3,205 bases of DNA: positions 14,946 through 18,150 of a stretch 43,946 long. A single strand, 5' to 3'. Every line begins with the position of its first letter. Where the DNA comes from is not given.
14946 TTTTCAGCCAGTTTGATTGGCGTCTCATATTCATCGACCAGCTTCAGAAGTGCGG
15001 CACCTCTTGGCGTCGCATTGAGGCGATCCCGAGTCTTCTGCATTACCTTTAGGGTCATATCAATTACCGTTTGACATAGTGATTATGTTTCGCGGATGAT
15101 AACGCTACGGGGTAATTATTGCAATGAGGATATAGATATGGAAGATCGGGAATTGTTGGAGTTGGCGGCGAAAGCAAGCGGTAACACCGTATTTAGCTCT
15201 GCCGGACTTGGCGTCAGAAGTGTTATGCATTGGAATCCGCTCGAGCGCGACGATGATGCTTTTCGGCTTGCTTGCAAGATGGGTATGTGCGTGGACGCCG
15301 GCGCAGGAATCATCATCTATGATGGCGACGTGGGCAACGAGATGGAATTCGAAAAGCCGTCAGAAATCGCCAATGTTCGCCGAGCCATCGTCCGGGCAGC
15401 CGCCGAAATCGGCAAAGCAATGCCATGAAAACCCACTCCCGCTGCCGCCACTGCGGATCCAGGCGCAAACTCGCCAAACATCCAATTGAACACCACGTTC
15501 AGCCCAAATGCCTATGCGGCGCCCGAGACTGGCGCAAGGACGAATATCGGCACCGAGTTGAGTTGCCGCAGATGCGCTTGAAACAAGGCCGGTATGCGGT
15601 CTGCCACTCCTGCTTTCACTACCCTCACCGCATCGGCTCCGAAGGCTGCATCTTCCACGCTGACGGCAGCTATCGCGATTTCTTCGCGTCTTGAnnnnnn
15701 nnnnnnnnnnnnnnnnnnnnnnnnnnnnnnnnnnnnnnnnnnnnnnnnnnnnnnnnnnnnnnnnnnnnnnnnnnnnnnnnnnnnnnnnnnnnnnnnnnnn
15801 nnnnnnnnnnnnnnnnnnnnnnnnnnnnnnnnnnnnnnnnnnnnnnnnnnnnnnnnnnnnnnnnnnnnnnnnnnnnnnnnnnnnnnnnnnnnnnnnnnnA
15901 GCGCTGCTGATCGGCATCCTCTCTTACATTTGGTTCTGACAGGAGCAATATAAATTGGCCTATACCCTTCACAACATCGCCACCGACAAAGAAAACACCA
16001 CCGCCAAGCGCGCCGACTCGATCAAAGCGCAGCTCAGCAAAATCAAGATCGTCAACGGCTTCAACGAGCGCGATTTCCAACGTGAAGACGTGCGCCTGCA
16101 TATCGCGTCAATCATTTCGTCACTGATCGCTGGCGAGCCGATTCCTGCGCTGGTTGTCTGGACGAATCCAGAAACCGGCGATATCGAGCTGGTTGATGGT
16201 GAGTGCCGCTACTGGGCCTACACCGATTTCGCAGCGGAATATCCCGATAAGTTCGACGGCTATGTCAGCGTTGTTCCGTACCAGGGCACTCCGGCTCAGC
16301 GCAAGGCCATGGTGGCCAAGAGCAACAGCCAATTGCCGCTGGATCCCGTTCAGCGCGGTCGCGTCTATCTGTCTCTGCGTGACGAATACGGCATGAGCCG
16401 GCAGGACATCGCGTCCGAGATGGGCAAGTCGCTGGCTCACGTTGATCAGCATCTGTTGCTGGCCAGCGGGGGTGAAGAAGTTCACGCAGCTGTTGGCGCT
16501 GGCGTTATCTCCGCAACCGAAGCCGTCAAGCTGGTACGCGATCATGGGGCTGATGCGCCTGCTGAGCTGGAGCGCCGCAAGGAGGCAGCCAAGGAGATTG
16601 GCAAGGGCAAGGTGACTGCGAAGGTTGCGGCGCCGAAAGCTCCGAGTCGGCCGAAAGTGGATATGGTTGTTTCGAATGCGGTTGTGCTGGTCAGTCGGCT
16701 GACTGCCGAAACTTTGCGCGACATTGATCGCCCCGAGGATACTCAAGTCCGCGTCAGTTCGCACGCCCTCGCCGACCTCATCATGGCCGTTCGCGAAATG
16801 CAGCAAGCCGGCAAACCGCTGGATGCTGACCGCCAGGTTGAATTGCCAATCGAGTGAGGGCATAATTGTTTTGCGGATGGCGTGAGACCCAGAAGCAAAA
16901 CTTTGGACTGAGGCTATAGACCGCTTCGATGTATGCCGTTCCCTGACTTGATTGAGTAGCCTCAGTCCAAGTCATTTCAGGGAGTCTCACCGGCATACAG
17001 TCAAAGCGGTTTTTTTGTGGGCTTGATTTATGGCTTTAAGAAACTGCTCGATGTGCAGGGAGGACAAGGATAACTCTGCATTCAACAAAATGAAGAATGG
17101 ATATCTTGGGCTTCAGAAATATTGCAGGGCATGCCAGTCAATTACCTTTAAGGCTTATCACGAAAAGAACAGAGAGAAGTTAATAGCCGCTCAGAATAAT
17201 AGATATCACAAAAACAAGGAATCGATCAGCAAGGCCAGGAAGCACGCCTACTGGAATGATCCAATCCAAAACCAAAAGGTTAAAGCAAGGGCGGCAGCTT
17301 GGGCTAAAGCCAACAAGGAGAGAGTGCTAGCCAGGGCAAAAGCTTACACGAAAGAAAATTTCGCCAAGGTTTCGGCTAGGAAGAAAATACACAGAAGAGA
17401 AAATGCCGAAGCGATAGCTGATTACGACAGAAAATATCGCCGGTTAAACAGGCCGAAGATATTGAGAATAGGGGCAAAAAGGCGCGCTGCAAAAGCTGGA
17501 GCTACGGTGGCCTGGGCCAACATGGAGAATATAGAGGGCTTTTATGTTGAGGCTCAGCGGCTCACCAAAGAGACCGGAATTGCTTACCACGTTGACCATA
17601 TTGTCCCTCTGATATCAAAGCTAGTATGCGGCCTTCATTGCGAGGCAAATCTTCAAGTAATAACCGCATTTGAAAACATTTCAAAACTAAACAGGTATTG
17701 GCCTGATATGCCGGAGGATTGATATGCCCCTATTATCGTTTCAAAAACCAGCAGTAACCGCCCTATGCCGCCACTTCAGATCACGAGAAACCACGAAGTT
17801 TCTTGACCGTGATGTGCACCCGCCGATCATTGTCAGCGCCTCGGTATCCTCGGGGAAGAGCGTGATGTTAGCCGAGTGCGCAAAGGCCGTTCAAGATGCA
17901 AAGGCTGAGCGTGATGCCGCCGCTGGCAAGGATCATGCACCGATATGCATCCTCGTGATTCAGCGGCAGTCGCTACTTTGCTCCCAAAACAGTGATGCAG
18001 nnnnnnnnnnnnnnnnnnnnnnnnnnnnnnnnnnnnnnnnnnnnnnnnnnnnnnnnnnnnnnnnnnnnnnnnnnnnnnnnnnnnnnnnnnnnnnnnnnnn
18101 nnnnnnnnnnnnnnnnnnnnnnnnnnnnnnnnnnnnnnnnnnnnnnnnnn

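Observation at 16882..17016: Mutually exclusive antiterminator/terminator RNA folds between the ParB-like gene and the HNH/helicase genes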

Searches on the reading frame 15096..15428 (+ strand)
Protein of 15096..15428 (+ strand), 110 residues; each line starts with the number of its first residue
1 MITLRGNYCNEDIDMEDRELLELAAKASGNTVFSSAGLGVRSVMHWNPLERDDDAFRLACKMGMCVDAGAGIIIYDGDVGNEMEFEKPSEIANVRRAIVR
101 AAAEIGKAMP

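Call 11: search_protein_families(library=pfam, proteins=[window:15096-15428:+], max_evalue=0.01)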
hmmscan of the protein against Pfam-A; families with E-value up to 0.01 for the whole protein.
window:15096-15428:+ (110 aa): 0 families

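Call 12: search_protein_families(library=phrogs, proteins=[window:15096-15428:+], max_evalue=0.001)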
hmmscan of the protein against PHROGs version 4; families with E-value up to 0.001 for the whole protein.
window:15096-15428:+ (110 aa): 1 family
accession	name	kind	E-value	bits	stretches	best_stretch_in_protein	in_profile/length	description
phrog_5086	-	unknown function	1.3e-18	68.2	1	15-109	1-108/110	-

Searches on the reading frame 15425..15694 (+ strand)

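Call 11: search_protein_families(library=pfam, proteins=[window:15425-15694:+], max_evalue=0.01)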
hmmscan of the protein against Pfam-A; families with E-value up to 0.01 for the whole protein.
window:15425-15694:+ (89 aa): 0 families

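Call 12: search_protein_families(library=phrogs, proteins=[window:15425-15694:+], max_evalue=0.001)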
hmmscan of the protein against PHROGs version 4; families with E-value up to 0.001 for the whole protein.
window:15425-15694:+ (89 aa): 1 family
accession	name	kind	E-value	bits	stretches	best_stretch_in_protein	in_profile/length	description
phrog_17384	-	unknown function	1.8e-12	48.4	1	2-84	4-79/98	-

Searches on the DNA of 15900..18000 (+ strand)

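Call 7: search_dna_similar(query=window:15900-18000:+, collection=phages, mode=near, max_rows=40)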
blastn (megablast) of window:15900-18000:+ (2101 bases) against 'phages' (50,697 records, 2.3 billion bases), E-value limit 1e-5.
No match.
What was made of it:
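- Tried and rejected: Megablast against phage records: no match (call 7).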

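Call 14: search_dna_similar(query=window:16400-17800:+, collection=phages, mode=distant, max_rows=40)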
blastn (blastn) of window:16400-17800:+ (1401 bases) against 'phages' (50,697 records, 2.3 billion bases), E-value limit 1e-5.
Records with a match: 1; places in all: 1; records where one place covers at least 80% of the query: 0.
Best place of each record, by identity: 60-80% 1.
By first word of the organism name: Pseudomonas 1.
By host as written in the record: Pseudomonas alcaligenes BBS_2079 1.
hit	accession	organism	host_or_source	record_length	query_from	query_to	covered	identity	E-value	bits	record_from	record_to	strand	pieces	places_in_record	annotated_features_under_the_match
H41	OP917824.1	Pseudomonas phage Amjad_SA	Pseudomonas alcaligenes BBS_2079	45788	114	430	23%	70.2%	7e-30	139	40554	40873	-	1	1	hypothetical protein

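Call 23: search_rna_families(source=window, start=16780, end=17100, threshold=evalue, max_evalue=10, show_alignments=2)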
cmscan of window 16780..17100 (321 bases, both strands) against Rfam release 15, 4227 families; matches with E-value up to 10: 1.
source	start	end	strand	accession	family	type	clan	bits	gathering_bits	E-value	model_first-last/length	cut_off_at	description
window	17065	17100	+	RF02427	SpF10_sRNA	Gene; sRNA;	-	14.1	60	7.6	1-36/57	3'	Streptococcus sRNA SpF10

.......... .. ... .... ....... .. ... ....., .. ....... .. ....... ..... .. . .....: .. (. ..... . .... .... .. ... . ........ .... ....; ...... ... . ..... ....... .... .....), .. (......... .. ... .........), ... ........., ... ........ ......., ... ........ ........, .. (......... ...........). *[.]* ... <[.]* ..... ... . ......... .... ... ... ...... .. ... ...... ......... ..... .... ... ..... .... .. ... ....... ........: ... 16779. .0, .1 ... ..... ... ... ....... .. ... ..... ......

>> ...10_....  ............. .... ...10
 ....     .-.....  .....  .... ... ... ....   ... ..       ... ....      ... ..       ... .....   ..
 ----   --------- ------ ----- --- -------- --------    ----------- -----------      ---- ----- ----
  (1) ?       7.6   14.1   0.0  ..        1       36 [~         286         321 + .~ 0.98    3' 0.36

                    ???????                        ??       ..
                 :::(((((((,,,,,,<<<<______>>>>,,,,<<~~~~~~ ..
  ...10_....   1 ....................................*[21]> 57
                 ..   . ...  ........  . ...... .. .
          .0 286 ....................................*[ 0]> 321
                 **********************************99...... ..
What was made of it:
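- On Riboswitch: No Rfam match at E up to 10 (call 23).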

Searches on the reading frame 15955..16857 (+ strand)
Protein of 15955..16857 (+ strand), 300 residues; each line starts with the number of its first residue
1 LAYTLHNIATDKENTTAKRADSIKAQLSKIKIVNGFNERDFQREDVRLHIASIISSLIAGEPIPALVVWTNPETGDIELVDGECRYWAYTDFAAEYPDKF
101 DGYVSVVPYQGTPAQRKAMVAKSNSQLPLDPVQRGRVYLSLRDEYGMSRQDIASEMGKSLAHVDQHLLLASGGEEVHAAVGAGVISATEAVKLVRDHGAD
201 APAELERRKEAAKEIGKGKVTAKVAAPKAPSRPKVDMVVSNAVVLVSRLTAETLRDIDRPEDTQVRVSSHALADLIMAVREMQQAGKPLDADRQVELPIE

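Call 11: search_protein_families(library=pfam, proteins=[window:15955-16857:+], max_evalue=0.01)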
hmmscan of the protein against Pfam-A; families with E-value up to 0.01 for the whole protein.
window:15955-16857:+ (300 aa): 3 families
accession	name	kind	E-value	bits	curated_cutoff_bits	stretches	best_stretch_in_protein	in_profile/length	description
PF17762.8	HTH_ParB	-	3.5e-06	27.5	22.6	1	129-195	3-69/102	ParB HTH domain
PF08281.18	Sigma70_r4_2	-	0.00029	20.9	25.7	1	139-170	19-50/54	Sigma-70, region 4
PF08535.16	KorB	-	0.0009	19.6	22.3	1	146-206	3-63/89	KorB domain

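Call 12: search_protein_families(library=phrogs, proteins=[window:15955-16857:+], max_evalue=0.001)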
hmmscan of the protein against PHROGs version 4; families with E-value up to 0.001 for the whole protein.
window:15955-16857:+ (300 aa): 3 families
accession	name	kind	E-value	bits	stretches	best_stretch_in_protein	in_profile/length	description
phrog_1033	-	DNA, RNA and nucleotide metabolism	6.3e-48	165.3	1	13-280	24-295/334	ParB-like partition protein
phrog_32069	-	DNA, RNA and nucleotide metabolism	1.2e-06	28.9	1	26-220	46-243/348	ParB-like partition protein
phrog_2598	-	unknown function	5.1e-05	23.5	1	18-95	29-107/352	-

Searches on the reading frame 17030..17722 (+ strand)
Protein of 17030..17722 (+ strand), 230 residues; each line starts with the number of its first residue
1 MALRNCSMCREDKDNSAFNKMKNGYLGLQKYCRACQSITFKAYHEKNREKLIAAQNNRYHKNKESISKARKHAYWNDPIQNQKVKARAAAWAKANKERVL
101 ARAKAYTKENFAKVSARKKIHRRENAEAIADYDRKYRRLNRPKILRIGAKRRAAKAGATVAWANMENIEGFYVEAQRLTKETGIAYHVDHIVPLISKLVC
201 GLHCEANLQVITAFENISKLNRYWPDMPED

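Call 11: search_protein_families(library=pfam, proteins=[window:17030-17722:+], max_evalue=0.01)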
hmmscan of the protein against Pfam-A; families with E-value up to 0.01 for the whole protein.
window:17030-17722:+ (230 aa): 0 families
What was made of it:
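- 17030..17722 (+): 230-aa endonuclease VII/HNH-like gene, the first gene behind the terminator. Pfam has no hit (call 11).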

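Call 12: search_protein_families(library=phrogs, proteins=[window:17030-17722:+], max_evalue=0.001)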
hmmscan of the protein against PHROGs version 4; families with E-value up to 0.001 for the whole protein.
window:17030-17722:+ (230 aa): 4 families
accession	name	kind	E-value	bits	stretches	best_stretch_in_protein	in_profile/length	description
phrog_26577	-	unknown function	3.8e-26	92.8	1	142-228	26-112/119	-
phrog_1035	-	DNA, RNA and nucleotide metabolism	1.8e-16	61.8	1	2-222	62-213/271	endonuclease VII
phrog_2340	-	DNA, RNA and nucleotide metabolism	6.3e-06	27.4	1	3-117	8-108/171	endonuclease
phrog_5558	-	moron, auxiliary metabolic gene and host takeover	1.8e-05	26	1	4-60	66-123/130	Lar-like restriction alleviation protein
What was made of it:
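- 17030..17722 (+): Call 12 (phrog_1035 at 1.8e-16, phrog_26577 at 3.8e-26).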

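Call 27: find_related_loci(query=window:17030-17722:+, collection=viral_contigs, flank=3000)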
Query window:17030-17722:+ (230 aa) in viral_contigs; peptide patterns used: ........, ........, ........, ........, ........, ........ (x = any residue, [..] = any of these).
65 stretches matched a pattern; 56 encode a relative of the query (tblastn E <= 1e-3); 56 distinct loci.
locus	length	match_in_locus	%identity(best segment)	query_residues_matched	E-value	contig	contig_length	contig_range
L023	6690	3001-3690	92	1-230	3e-138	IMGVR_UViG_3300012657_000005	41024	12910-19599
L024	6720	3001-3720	37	1-228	3e-42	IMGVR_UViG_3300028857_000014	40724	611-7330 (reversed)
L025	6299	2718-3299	38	1-228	2e-40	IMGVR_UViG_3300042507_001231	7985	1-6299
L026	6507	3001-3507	44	58-229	6e-40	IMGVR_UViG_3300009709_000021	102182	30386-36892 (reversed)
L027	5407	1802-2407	38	4-228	2e-37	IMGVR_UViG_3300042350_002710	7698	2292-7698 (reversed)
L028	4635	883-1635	35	1-228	4e-36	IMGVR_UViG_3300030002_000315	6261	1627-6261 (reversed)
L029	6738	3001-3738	37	1-228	1e-35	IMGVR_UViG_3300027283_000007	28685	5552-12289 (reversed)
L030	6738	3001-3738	37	1-228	1e-35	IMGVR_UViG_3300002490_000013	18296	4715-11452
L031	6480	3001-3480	44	84-228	1e-33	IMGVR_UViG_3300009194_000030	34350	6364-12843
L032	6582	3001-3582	39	27-228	2e-33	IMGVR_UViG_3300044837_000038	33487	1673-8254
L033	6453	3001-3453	42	84-228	8e-33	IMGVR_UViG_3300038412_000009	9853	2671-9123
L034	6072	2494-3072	37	3-228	5e-33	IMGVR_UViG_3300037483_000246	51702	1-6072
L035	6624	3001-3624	36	3-228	2e-32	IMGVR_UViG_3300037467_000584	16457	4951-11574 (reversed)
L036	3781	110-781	35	1-228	2e-32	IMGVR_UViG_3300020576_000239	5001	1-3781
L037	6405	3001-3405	45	95-229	8e-32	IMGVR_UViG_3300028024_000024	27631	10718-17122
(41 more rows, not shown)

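Call 30: search_protein_families(library=pfam, proteins=[window:17030-17719:+], max_evalue=1)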
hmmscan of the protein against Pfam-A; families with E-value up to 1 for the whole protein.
seq(230 aa): 0 families
